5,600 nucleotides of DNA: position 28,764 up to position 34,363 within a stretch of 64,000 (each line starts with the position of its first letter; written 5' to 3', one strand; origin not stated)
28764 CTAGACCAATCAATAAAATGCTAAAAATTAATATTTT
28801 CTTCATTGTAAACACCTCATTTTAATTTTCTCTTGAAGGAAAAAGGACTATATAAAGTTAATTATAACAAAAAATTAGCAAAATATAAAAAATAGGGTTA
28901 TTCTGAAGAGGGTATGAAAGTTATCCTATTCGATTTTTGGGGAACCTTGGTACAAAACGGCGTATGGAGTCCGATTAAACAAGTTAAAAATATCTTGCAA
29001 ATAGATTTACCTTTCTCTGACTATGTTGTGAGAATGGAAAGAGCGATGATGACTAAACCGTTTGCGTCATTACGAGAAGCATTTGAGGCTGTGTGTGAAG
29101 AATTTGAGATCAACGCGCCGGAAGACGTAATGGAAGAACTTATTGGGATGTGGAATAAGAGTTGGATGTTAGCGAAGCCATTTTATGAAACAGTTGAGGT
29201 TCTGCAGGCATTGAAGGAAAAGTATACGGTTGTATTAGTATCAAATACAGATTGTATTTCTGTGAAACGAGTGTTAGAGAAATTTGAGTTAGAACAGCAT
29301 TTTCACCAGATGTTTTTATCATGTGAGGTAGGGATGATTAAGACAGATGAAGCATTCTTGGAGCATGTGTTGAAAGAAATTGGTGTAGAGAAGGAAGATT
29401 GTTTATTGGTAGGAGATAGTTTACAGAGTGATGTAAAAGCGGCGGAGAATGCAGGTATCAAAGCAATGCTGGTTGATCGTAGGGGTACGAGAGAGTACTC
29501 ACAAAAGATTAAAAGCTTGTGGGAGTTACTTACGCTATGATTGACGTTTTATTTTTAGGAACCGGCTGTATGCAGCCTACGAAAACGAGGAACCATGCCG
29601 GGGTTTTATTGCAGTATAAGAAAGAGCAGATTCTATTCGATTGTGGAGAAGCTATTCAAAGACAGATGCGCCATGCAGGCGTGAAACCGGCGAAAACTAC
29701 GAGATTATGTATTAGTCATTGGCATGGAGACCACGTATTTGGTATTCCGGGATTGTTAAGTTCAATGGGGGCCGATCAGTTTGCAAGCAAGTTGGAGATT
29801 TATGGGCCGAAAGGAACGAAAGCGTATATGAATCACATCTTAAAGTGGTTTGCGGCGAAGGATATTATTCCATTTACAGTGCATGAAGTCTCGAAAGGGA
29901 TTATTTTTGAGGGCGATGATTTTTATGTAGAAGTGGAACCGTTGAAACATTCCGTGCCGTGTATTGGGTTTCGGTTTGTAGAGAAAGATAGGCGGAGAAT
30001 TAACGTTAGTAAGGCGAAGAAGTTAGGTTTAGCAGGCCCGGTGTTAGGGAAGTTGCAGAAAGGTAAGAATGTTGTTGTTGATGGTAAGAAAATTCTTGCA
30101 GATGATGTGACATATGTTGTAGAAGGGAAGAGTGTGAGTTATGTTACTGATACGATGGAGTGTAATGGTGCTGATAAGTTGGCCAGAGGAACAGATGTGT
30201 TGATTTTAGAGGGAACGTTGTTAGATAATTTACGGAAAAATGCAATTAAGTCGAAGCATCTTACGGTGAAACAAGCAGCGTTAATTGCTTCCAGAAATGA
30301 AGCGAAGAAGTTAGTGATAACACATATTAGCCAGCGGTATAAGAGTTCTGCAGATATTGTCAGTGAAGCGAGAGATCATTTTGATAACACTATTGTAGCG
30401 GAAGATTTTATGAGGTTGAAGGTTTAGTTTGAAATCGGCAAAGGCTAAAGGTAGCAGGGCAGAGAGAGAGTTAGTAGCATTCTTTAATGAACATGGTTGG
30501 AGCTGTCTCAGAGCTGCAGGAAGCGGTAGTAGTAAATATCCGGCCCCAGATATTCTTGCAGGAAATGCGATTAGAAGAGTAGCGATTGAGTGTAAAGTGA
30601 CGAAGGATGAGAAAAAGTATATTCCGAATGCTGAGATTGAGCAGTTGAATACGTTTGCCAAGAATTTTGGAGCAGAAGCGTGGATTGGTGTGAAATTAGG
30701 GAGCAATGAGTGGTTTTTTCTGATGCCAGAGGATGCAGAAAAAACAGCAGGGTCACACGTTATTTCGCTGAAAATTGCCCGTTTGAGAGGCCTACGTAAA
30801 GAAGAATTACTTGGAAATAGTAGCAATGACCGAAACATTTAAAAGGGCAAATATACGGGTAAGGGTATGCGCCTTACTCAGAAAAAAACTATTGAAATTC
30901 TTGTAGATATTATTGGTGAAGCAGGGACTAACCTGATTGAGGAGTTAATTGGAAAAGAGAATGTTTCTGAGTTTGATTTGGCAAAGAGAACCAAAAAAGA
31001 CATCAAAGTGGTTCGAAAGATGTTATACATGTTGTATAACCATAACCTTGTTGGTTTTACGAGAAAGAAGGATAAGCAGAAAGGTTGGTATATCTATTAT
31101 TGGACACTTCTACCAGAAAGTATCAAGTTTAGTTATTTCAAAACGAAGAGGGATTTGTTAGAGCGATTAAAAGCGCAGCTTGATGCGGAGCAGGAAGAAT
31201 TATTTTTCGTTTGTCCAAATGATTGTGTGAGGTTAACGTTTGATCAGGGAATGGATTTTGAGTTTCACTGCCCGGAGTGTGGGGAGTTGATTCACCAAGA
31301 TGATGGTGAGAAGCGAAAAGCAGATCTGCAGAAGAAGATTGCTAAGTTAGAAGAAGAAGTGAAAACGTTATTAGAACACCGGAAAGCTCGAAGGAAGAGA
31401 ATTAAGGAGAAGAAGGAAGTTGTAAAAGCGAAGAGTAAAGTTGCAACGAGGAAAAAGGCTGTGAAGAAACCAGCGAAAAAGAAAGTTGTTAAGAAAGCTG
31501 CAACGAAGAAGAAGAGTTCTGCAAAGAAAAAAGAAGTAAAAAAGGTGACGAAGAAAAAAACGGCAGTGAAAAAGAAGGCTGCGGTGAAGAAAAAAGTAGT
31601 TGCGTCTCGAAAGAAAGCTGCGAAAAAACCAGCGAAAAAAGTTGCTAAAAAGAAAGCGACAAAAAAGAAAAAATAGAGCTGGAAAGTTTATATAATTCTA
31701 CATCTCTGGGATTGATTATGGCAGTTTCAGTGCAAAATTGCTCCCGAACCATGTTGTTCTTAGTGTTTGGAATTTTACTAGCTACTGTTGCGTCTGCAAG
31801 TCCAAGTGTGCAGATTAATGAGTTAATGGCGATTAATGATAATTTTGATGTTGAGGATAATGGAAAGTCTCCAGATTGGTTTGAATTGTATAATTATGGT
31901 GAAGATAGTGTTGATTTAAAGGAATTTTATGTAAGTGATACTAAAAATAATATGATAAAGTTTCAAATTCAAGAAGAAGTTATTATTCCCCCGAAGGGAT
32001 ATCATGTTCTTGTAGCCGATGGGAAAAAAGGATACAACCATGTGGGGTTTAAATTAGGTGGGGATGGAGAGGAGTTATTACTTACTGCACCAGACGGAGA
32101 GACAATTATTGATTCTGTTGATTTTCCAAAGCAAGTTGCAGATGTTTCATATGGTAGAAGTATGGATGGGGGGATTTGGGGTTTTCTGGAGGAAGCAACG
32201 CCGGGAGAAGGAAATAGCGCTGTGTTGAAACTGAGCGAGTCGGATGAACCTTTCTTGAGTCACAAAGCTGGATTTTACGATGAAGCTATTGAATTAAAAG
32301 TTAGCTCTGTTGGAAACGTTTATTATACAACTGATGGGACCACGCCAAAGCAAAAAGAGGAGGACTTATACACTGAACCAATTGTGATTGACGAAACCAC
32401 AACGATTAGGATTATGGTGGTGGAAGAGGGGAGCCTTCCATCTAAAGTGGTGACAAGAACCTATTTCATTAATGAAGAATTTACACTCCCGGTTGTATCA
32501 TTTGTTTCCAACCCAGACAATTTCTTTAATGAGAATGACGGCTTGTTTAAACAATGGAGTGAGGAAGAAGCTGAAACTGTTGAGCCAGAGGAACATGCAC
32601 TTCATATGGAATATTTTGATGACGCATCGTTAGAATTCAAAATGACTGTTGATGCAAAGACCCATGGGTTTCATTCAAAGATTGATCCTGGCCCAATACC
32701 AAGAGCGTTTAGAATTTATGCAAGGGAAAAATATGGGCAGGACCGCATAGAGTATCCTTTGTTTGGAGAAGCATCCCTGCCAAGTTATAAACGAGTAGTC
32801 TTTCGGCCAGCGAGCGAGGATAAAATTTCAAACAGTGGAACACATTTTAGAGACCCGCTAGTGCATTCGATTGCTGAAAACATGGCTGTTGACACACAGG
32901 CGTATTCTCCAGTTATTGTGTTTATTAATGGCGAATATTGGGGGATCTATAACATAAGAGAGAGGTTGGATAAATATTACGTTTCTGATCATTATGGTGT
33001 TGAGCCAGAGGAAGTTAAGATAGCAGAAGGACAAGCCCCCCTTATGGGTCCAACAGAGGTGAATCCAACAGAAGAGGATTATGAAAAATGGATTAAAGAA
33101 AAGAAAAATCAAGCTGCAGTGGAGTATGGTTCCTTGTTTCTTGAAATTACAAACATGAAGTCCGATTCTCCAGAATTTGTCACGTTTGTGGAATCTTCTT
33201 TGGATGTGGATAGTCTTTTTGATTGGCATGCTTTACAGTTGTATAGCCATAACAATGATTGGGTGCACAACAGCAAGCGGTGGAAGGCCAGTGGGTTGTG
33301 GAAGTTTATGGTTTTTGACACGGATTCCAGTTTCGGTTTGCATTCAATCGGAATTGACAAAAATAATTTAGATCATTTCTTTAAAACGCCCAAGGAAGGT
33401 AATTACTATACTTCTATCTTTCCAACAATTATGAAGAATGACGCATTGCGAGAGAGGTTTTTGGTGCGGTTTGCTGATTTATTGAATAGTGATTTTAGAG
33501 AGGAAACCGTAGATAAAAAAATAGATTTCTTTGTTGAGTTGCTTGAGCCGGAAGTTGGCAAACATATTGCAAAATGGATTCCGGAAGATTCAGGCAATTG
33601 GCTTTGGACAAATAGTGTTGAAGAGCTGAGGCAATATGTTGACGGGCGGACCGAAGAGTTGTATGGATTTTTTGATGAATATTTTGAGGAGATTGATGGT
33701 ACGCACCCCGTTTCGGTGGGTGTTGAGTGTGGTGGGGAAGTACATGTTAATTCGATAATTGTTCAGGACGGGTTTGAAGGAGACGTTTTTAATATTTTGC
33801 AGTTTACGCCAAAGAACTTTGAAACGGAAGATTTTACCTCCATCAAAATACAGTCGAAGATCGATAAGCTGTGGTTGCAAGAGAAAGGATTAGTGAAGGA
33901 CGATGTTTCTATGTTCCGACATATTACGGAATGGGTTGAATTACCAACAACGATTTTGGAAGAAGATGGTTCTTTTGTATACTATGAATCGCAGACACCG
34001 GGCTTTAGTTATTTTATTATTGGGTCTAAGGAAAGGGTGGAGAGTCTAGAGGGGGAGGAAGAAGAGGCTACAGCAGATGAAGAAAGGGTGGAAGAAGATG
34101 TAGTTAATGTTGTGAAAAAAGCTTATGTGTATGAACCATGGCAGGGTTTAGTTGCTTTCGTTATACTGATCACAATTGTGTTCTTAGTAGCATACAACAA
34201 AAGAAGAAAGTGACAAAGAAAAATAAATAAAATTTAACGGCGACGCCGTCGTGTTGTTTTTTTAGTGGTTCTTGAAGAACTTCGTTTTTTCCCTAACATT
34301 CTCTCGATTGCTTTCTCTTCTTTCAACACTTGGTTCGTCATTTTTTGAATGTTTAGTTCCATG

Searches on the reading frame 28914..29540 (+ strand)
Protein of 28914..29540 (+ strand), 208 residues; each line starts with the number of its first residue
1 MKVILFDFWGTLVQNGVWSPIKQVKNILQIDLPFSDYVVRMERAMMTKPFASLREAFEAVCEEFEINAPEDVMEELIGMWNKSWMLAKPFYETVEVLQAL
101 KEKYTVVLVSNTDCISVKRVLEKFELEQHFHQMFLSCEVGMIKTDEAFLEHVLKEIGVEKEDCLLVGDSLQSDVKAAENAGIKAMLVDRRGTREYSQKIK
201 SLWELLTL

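Call 38: search_protein_families(library=pfam, proteins=[window:28914-29540:+], max_evalue=0.001)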
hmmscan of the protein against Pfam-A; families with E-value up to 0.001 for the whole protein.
window:28914-29540:+ (208 aa): 5 families
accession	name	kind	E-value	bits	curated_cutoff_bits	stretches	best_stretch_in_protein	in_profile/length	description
PF00702.32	Hydrolase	-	1.3e-20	75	26.4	1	1-181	1-191/191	haloacid dehalogenase-like hydrolase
PF13419.12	HAD_2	-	9.9e-19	68.6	23.8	1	4-187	1-178/178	Haloacid dehalogenase-like hydrolase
PF13242.12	Hydrolase_like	-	1.2e-10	41.6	22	1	143-189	4-50/75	HAD-hyrolase-like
PF12710.13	HAD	-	4.9e-05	24.3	27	1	5-178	2-189/189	haloacid dehalogenase-like hydrolase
PF13344.12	Hydrolase_6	-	0.00011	22.7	27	0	84-168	10-88/101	Haloacid dehalogenase-like hydrolase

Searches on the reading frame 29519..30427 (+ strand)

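Call 38: search_protein_families(library=pfam, proteins=[window:29519-30427:+], max_evalue=0.001)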
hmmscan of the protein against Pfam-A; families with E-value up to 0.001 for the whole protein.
window:29519-30427:+ (302 aa): 4 families
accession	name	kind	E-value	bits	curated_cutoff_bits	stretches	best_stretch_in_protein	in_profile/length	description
PF12706.13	Lactamase_B_2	-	8.5e-18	65.1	27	2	198-270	127-200/200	Beta-lactamase superfamily domain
PF00753.33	Lactamase_B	-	1.6e-08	35.2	22.7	1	29-148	9-135/196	Metallo-beta-lactamase superfamily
PF13691.12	Lactamase_B_4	-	0.00019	21.5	27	1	18-67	4-54/63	tRNase Z endonuclease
PF23023.1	Anti-Pycsar_Apyc1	-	0.00056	19.9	50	0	10-77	5-71/250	Anti-Pycsar protein Apyc1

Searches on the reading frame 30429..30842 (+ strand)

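Call 38: search_protein_families(library=pfam, proteins=[window:30429-30842:+], max_evalue=0.001)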
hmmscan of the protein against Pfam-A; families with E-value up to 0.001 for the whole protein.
window:30429-30842:+ (137 aa): 1 family
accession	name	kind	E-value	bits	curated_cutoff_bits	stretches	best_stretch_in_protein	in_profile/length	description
PF01870.24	Hjc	-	1.5e-28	99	21.1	1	10-101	1-92/93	Archaeal holliday junction resolvase (hjc)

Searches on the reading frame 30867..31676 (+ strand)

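Call 38: search_protein_families(library=pfam, proteins=[window:30867-31676:+], max_evalue=0.001)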
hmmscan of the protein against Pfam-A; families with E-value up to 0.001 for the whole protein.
window:30867-31676:+ (269 aa): 2 families
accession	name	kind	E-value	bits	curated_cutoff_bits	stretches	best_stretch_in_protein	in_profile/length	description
PF02002.24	TFIIE_alpha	-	1.3e-14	54.4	22.9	1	10-110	5-105/105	TFIIE alpha subunit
PF25212.1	HVO_A0114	-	0.00046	20.4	27.6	0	9-71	13-75/84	HVO_A0114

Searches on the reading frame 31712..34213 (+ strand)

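Call 38: search_protein_families(library=pfam, proteins=[window:31712-34213:+], max_evalue=0.001)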
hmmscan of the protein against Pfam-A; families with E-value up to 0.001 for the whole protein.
window:31712-34213:+ (833 aa): 4 families
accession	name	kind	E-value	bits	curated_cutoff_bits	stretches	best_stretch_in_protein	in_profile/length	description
PF08757.17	CotH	-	6.7e-40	138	23.8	1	345-648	26-320/322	CotH kinase protein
PF13290.12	CHB_HEX_C_1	-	1.3e-13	51.1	22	1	185-248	2-67/67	Chitobiase/beta-hexosaminidase C-terminal domain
PF00932.25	LTD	-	1.6e-13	51.5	34.3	1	27-138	2-107/109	Lamin Tail Domain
PF13287.12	Fn3_assoc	-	2.4e-13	50.4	23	1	194-251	2-59/59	Fn3 associated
